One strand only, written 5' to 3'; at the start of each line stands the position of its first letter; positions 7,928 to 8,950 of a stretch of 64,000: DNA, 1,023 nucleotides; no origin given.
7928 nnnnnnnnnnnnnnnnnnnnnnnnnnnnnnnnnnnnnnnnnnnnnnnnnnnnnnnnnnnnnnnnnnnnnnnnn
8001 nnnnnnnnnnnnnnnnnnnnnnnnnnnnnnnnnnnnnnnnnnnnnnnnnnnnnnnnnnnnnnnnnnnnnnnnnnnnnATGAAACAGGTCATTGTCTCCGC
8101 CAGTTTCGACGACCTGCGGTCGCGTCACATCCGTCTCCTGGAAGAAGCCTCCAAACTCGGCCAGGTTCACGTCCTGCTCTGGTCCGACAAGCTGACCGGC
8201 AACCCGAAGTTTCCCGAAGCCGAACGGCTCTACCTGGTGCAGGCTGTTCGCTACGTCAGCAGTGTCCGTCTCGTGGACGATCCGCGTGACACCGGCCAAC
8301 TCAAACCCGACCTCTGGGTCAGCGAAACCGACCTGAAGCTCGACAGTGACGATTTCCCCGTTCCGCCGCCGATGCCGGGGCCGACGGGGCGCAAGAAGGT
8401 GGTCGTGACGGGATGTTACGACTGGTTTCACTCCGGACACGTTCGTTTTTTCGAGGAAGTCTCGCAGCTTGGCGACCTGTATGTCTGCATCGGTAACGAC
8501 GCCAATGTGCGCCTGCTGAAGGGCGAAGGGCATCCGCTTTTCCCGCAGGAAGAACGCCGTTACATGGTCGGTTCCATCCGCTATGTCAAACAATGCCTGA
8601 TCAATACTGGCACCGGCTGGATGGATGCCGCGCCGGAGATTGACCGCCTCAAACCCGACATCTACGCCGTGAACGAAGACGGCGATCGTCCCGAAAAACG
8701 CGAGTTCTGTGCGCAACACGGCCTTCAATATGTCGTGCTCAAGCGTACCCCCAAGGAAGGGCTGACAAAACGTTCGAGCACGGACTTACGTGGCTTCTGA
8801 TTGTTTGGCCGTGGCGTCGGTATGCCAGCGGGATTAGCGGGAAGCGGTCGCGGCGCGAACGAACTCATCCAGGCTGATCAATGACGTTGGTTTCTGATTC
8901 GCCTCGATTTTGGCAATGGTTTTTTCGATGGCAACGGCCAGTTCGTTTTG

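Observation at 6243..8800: AraC-controlled GDP-mannose 3,5-epimerase / GHMP-like kinase / double-nucleotidyltransferase operon: candidate L-galactose(L-fucose)-type nucleotide-sugar pathway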

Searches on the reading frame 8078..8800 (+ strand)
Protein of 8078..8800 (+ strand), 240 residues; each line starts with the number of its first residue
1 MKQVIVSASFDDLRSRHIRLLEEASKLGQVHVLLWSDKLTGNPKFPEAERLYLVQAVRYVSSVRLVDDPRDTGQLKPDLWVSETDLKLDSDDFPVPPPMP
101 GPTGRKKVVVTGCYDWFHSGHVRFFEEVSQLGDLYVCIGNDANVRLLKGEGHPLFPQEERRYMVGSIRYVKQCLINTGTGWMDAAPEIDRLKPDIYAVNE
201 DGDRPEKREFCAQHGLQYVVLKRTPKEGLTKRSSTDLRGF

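Call 7: search_protein_families(library=pfam, proteins=[window:8078-8800:+], max_evalue=0.01)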
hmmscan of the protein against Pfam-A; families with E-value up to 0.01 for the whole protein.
window:8078-8800:+ (240 aa): 1 family
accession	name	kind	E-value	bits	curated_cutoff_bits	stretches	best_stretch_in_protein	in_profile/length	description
PF01467.32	CTP_transf_like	-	4.5e-16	59.7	21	2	110-210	2-101/133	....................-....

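Call 8: search_protein_families(library=ncbifam, proteins=[window:8078-8800:+], max_evalue=0.01)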
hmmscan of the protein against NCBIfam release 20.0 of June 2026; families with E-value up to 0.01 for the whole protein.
window:8078-8800:+ (240 aa): 6 families
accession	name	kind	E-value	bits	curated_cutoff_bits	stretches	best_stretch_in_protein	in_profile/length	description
TIGR00125.1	cyt_tran_rel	domain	2.4e-19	69.3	27.7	1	108-171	2-63/65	adenylyltransferase/cytidyltransferase family protein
TIGR02199.1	rfaE_dom_II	equivalog_domain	5.1e-19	68.5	181.5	2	105-198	11-102/144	D-glycero-beta-D-manno-heptose 1-phosphate adenylyltransferase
TIGR01518.1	g3p_cytidyltrns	equivalog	6.1e-14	52.2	165.4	1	108-212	1-100/125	glycerol-3-phosphate cytidylyltransferase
NF008454.0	PRK11316.1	equivalog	1.4e-12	47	521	1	105-171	340-407/475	bifunctional D-glycero-beta-D-manno-heptose-7-phosphate kinase/D-glycero-beta-D-manno-heptose 1-phosphate adenylyltransferase HldE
NF001985.0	PRK00777.1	subfamily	4.8e-12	46.2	104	2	106-162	5-60/157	pantetheine-phosphate adenylyltransferase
NF041124.1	CoaD_Thcocales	equivalog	0.0001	22.3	290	0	106-145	5-45/156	phosphopantetheine adenylyltransferase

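Call 11: search_solved_structures(query=window:8078-8800:+, max_evalue=0.01, show_alignments=2)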
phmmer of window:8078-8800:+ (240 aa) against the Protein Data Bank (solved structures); distinct sequences matched with E-value up to 0.01: 9.
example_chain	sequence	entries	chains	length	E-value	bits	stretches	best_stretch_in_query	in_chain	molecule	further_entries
3elb_A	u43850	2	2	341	1.3e-17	67.4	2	107-173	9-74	Ethanolamine-phosphate cytidylyltransferase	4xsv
2b7l_A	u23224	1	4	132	1.6e-08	37.6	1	106-229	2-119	glycerol-3-phosphate cytidylyltransferase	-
1coz_A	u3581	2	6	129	4e-07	33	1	106-225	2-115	PROTEIN (GLYCEROL-3-PHOSPHATE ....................) | glycerol-3-phosphate cytidylyltransferase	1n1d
3glv_A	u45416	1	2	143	4.3e-07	32.9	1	106-228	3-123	Lipopolysaccharide core biosynthesis protein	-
5x9q_A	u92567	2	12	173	5.1e-06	29.4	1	108-202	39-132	Putative cytidylyltransferase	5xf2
5x3d_A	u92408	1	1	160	0.0034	20.1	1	101-202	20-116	Phosphoenolpyruvate phosphomutase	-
9hsm_A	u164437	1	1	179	0.0084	18.9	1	108-200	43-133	choline-phosphate cytidylyltransferase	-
9hsg_A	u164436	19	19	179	0.0084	18.9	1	108-200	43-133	choline-phosphate cytidylyltransferase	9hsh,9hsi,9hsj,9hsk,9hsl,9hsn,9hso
4zcp_A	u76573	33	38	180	0.0086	18.8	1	108-200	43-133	Cholinephosphate cytidylyltransferase | Choline-phosphate cytidylyltransferase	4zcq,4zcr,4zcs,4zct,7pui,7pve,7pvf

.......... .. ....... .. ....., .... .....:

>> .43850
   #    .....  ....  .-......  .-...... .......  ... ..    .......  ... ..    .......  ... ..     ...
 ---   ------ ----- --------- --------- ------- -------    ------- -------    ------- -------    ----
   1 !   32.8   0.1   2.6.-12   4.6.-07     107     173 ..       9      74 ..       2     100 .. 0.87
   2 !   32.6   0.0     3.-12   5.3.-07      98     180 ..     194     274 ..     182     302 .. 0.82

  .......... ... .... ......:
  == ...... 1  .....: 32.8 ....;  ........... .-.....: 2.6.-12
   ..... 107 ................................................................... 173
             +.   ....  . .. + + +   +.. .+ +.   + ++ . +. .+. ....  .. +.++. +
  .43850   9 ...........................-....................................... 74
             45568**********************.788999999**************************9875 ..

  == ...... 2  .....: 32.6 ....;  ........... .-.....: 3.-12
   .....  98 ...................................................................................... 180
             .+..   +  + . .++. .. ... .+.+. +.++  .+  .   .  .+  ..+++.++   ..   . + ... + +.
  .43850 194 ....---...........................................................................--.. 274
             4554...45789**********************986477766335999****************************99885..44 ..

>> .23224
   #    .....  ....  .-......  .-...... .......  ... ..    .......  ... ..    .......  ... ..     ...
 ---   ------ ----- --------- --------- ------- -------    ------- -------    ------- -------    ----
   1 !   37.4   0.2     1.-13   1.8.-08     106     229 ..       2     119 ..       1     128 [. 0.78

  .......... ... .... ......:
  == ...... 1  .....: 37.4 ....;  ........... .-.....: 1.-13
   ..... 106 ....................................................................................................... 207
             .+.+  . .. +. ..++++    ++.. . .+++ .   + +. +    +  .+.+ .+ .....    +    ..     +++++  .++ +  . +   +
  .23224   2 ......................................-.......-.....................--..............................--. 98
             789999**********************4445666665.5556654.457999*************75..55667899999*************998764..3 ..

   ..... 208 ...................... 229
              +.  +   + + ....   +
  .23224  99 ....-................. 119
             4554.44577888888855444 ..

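Call 26: find_homologous_proteins(query=window:8078-8800:+)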
Query window:8078-8800:+ (240 aa): 7458 proteins with E <= 0.001 among 7713 candidates; the best 120 are listed.
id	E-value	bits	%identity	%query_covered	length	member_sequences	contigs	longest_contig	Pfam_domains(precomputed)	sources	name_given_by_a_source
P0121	9.7e-161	551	99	100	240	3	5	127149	PF01467.33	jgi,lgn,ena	-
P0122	6.9e-139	479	86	100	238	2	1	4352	PF01467.33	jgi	jgi:cytidyltransferase-like protein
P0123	4.7e-135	467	83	100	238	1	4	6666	PF01467.33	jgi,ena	-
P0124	4.0e-134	464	84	100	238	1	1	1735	PF01467.33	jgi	jgi:cytidyltransferase-like protein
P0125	1.2e-131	456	80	100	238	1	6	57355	PF01467.33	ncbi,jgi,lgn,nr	ncbi:MAG: adenylyltransferase/cytidyltransferase family protein [Verrucomicrobia bacterium]|nr:adeny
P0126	1.5e-130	452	81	100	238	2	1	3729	PF01467.33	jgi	-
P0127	2.3e-129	448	80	100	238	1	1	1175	PF01467.33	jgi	jgi:cytidyltransferase-like protein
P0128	9.7e-129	446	79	100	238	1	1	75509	PF01467.33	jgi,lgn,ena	-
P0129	3.2e-128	444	79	100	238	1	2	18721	PF01467.33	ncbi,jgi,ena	-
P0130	3.9e-128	444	81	100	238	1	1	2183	PF01467.33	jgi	jgi:cytidyltransferase-like protein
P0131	5.5e-127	440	78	100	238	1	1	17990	PF01467.33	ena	-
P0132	1.3e-124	433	79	100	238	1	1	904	PF01467.33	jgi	jgi:cytidyltransferase-like protein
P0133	1.3e-124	433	78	100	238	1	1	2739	PF01467.33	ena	-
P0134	3.4e-123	428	75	100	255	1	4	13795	PF01467.33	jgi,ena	jgi:cytidyltransferase-like protein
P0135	3.5e-123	428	77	100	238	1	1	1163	PF01467.33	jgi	jgi:cytidyltransferase-like protein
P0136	4.3e-123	428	76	100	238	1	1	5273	PF01467.33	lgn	-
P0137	5.0e-119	414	73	100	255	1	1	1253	PF01467.33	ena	-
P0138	4.6e-118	411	72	100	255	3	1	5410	PF01467.33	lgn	-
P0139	5.1e-117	408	71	100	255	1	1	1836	PF01467.33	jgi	jgi:cytidyltransferase-like protein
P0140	2.2e-116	406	71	100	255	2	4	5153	PF01467.33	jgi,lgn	jgi:cytidyltransferase-like protein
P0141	9.5e-116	404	65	100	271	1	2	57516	PF01467.33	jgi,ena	jgi:cytidyltransferase-like protein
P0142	1.6e-115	403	71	100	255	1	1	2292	PF01467.33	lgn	-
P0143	2.9e-115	402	69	100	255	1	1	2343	PF01467.33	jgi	jgi:cytidyltransferase-like protein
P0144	6.4e-115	401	70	100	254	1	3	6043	PF01467.33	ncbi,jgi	jgi:cytidyltransferase-like protein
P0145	9.5e-115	400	70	100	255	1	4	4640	PF01467.33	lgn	-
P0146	2.2e-114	399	70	100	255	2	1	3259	PF01467.33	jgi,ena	-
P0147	2.8e-114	399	73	100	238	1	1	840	PF01467.33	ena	-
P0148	3.3e-114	399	70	100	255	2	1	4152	PF01467.33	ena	-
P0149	7.6e-114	397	69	100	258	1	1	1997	PF01467.33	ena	-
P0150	3.7e-113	395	70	100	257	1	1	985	PF01467.33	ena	-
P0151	1.1e-112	394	63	100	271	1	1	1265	PF01467.33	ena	-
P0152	1.1e-111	390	64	100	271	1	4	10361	PF01467.33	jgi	jgi:cytidyltransferase-like protein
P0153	9.2e-110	384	67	100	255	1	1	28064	PF01467.33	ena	-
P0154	4.7e-109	382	65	100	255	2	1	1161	PF01467.33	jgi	jgi:cytidyltransferase-like protein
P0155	6.2e-109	381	63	100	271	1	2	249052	PF01467.33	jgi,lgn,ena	jgi:cytidyltransferase-like protein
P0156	8.7e-109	381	62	100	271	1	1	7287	PF01467.33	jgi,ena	-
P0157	1.1e-108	380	65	100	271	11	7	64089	PF01467.33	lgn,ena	-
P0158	1.7e-108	380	65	100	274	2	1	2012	PF01467.33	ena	-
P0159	2.5e-108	379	62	100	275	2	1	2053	PF01467.33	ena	-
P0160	2.1e-107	376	64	100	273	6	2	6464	PF01467.33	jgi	jgi:cytidyltransferase-like protein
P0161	2.3e-107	376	61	100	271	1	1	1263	PF01467.33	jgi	jgi:cytidyltransferase-like protein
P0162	4.5e-107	375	60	100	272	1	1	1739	PF01467.33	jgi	jgi:cytidyltransferase-like protein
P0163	5.9e-107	375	63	100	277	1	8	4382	PF01467.33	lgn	-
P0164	6.1e-107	375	59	100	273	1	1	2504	PF01467.33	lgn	-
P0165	8.5e-107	374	58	100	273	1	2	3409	PF01467.33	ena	-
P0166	1.3e-106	374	62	100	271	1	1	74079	PF01467.33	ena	-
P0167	1.4e-106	374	86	78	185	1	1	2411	PF01467.33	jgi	jgi:cytidyltransferase-like protein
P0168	1.7e-106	373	60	99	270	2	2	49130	PF01467.33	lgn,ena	-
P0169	1.7e-106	373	64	100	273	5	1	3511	PF01467.33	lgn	-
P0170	2.4e-106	373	60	100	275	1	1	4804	PF01467.33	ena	-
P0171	3.7e-106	372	59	100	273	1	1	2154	PF01467.33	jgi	jgi:cytidyltransferase-like protein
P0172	4.4e-106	372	62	100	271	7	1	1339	PF01467.33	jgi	jgi:cytidyltransferase-like protein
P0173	3.7e-105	369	61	100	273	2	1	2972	PF01467.33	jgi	-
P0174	4.1e-105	369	58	100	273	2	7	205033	PF01467.33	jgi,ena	jgi:cytidyltransferase-like protein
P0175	8.2e-105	368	62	100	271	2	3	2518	PF01467.33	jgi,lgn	jgi:cytidyltransferase-like protein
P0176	9.2e-105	368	66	100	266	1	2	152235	PF01467.33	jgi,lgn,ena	-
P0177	1.0e-104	368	61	100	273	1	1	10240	PF01467.33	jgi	jgi:cytidyltransferase-like protein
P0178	1.0e-104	367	57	100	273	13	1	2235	PF01467.33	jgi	jgi:cytidyltransferase-like protein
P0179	1.1e-104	367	57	100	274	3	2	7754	PF01467.33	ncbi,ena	-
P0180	2.0e-104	367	60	100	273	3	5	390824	PF01467.33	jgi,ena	jgi:cytidyltransferase-like protein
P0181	2.0e-104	367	60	100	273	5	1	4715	PF01467.33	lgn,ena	-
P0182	2.1e-104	366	59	100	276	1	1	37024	PF01467.33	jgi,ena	jgi:cytidyltransferase-like protein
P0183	2.3e-104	366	62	100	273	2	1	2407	PF01467.33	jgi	-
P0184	2.4e-104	366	58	100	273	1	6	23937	PF01467.33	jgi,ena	jgi:cytidyltransferase-like protein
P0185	2.6e-104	366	57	100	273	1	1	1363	PF01467.33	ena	-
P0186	2.6e-104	366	60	100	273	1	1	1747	PF01467.33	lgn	-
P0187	3.1e-104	366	58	100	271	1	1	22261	PF01467.33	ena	-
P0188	3.5e-104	366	60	100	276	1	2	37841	PF01467.33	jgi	jgi:cytidyltransferase-like protein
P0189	4.6e-104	365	58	100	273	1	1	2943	PF01467.33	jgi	jgi:cytidyltransferase-like protein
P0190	5.4e-104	365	61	100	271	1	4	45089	PF01467.33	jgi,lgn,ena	jgi:cytidyltransferase-like protein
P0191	6.3e-104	365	60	100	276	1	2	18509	PF01467.33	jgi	jgi:cytidyltransferase-like protein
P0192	6.5e-104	365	59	100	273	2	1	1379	PF01467.33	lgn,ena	-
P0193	7.4e-104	365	59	100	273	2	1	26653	PF01467.33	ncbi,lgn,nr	ncbi:MAG: adenylyltransferase/cytidyltransferase family protein [Verrucomicrobia bacterium]|nr:adeny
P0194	7.6e-104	365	61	100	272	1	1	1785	PF01467.33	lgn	-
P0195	9.6e-104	364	62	100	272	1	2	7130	PF01467.33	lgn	-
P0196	9.9e-104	364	59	100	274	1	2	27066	PF01467.33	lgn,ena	-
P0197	1.4e-103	364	58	100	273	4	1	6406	PF01467.33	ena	-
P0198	2.4e-103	363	56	100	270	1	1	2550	PF01467.33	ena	-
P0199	2.9e-103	363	61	100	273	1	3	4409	PF01467.33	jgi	jgi:cytidyltransferase-like protein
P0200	3.0e-103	363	57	100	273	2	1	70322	PF01467.33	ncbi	-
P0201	3.0e-103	363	62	99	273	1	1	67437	PF01467.33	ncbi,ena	-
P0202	3.2e-103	363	57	100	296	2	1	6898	PF01467.33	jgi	jgi:cytidyltransferase-like protein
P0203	3.5e-103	362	59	100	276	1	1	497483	PF01467.33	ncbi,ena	-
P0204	3.6e-103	362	56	100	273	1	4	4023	PF01467.33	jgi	jgi:cytidyltransferase-like protein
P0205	4.1e-103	362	61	98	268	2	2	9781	PF01467.33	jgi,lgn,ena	jgi:cytidyltransferase-like protein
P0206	4.2e-103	362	62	100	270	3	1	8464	PF01467.33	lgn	-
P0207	5.8e-103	362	58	100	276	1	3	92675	PF01467.33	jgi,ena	jgi:cytidyltransferase-like protein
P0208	6.4e-103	362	59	100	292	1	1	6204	PF01467.33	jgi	jgi:cytidyltransferase-like protein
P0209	8.3e-103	361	63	100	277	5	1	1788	PF01467.33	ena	-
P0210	8.4e-103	361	56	100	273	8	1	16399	PF01467.33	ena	-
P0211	8.5e-103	361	58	100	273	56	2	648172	PF01467.33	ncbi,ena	ncbi:MAG: adenylyltransferase/cytidyltransferase family protein [Terriglobia bacterium]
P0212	8.7e-103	361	60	100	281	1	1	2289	PF01467.33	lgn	-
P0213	9.0e-103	361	62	100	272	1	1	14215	PF01467.33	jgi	jgi:cytidyltransferase-like protein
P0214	9.4e-103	361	59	100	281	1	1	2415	PF01467.33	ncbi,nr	ncbi:MAG TPA: adenylyltransferase/cytidyltransferase family protein [Anaerolineae bacterium]|nr:aden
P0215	9.9e-103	361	58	99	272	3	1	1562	PF01467.33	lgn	-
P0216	1.1e-102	361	58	100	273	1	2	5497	PF01467.33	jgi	jgi:cytidyltransferase-like protein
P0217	1.3e-102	361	59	100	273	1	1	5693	PF01467.33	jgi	jgi:cytidyltransferase-like protein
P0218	1.3e-102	361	61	100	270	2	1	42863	PF01467.33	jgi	jgi:cytidyltransferase-like protein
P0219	1.6e-102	360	59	99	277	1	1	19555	PF01467.33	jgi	-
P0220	1.9e-102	360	59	100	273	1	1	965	PF01467.33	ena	-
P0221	1.9e-102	360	59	100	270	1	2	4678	PF01467.33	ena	-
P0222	2.2e-102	360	59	100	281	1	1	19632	PF01467.33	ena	-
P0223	2.9e-102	359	57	100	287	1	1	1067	PF01467.33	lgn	-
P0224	3.4e-102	359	58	100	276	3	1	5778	PF01467.33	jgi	jgi:cytidyltransferase-like protein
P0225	3.7e-102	359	56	99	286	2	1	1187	PF01467.33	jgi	jgi:cytidyltransferase-like protein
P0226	3.9e-102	359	57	100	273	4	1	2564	PF01467.33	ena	-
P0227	4.0e-102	359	58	100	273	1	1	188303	PF01467.33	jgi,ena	jgi:cytidyltransferase-like protein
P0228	4.4e-102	359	57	100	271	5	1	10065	PF01467.33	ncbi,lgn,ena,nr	ncbi:MAG TPA: adenylyltransferase/cytidyltransferase family protein [Anaerolineae bacterium]|nr:aden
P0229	5.1e-102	359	58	100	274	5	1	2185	PF01467.33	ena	-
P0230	5.4e-102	359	59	100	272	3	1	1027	PF01467.33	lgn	-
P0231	5.6e-102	359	62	100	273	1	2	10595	PF01467.33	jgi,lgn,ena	-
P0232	6.4e-102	358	58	100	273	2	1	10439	PF01467.33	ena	-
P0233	7.3e-102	358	59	100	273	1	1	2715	PF01467.33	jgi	jgi:cytidyltransferase-like protein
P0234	7.6e-102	358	59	100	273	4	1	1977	PF01467.33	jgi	-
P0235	8.6e-102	358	62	100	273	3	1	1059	PF01467.33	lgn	-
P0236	8.9e-102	358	62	100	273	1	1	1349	PF01467.33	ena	-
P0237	1.0e-101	358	57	100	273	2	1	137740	PF01467.33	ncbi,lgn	-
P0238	1.0e-101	358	60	100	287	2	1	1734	PF01467.33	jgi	jgi:cytidyltransferase-like protein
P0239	1.0e-101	358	59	100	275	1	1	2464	PF01467.33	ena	-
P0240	1.1e-101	358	61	100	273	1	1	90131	PF01467.33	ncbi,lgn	-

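Call 73: predict_structure(alignment_id=A2)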
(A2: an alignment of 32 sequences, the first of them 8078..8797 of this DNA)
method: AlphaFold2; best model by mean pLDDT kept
length: 240 residues; sequences in the alignment: 32
mean_pLDDT: 91.0   pTM: 0.88
mean pLDDT of the five models: 91.0, 90.9, 90.5, 89.7, 88.5
residues with pLDDT >= 90: 178; 70-90: 51; 50-70: 9; < 50: 2
segments of 3 or more residues with pLDDT < 50: none
pLDDT, mean of each block of 10 residues (from residue 1): 95 90 96 96 90 97 97 94 75 90 93 89 95 97 91 93 97 93 91 95 91 97 84 58
secondary structure, 60 per line:
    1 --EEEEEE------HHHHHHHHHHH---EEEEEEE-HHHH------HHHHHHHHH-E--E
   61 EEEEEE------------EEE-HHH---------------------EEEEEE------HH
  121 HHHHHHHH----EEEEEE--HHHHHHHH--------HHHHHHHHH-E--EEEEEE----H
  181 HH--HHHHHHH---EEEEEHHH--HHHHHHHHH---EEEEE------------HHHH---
elements in order: E3-8 H15-25 E29-35 H37-40 H47-55 E60-66 E79-81 E107-112 H119-128 E133-138 H141-148 H157-165 E170-175 H185-191 E195-199 H205-213 E217-221 H234-237

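Call 77: fold_search(model_id=the predicted structure, library=pdb)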
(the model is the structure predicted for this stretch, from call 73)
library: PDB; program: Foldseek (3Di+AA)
matches with E <= 10: 1757; with E <= 0.001: 61
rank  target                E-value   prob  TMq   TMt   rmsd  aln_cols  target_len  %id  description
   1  4xsv                  1.8e-13  1.00  0.74  0.59   6.5       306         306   22  Human CTP: Phosphoethanolamine Cytidylyltransferase in complex with CTP (released 2016-03-16)
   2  3elb                  2.4e-13  1.00  0.71  0.58   5.9       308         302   20  Human CTP: Phosphoethanolamine Cytidylyltransferase in complex with CMP (released 2008-10-21)
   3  3glv_A                4.1e-08  1.00  0.44  0.81   2.9       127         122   21  Crystal structure of the lipopolysaccharide core biosynthesis protein from Thermoplasma volcanium GSS1 (released 2009-05-12)
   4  5xf2_B                6.8e-08  1.00  0.45  0.66   3.3       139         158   26  Crystal structure of SeMet-HldC from Burkholderia pseudomallei (released 2017-07-19)
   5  1coz_A                1.0e-07  1.00  0.45  0.81   2.9       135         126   28  CTP:GLYCEROL-3-PHOSPHATE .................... FROM BACILLUS SUBTILIS (released 1999-10-06)
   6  5xf2_E                1.3e-07  1.00  0.44  0.71   2.3       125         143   26  Crystal structure of SeMet-HldC from Burkholderia pseudomallei (released 2017-07-19)
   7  5xf2_A                1.3e-07  1.00  0.44  0.71   2.3       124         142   26  Crystal structure of SeMet-HldC from Burkholderia pseudomallei (released 2017-07-19)
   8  5x3d                  4.6e-07  1.00  0.43  0.78   2.9       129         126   22  Crystal structure of HEP-CMP-bound form of cytidylyltransferase (CyTase) domain of Fom1 from Streptomyces wedmorensis (released 2017-09-13)
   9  2b7l_A                4.9e-07  1.00  0.42  0.83   2.7       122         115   24  Crystal Structure of CTP:Glycerol-3-Phosphate Cytidylyltransferase from Staphylococcus aureus (released 2006-06-27)
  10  2b7l_B                9.1e-07  1.00  0.42  0.86   2.3       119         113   24  Crystal Structure of CTP:Glycerol-3-Phosphate Cytidylyltransferase from Staphylococcus aureus (released 2006-06-27)
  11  9hsm                  1.2e-05  1.00  0.40  0.68   3.9       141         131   23  Crystal structure of C-terminal catalytic domain of Plasmodium falciparum CTP:phosphocholine cytidylyltransferase with N (released 2025-02-05)
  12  4zcq                  1.2e-05  1.00  0.39  0.67   4.3       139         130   26  Crystal structure of the C-terminal catalytic domain of Plasmodium falciparum CTP:phosphocholine cytidylyltransferase in (released 2016-09-14)
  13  9hsq                  1.2e-05  1.00  0.40  0.67   4.2       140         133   27  Crystal structure of C-terminal catalytic domain of Plasmodium falciparum CTP:phosphocholine cytidylyltransferase with 4 (released 2025-02-05)
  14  9hsf                  1.3e-05  1.00  0.41  0.71   3.9       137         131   25  Crystal structure of C-terminal catalytic domain of Plasmodium falciparum CTP:phosphocholine cytidylyltransferase with 2 (released 2025-02-05)
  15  7pvg                  1.3e-05  1.00  0.40  0.68   4.2       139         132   26  Crystal structure of the C-terminal catalytic domain of Plasmodium falciparum CTP:phosphocholine cytidylyltransferase wi (released 2022-10-05)
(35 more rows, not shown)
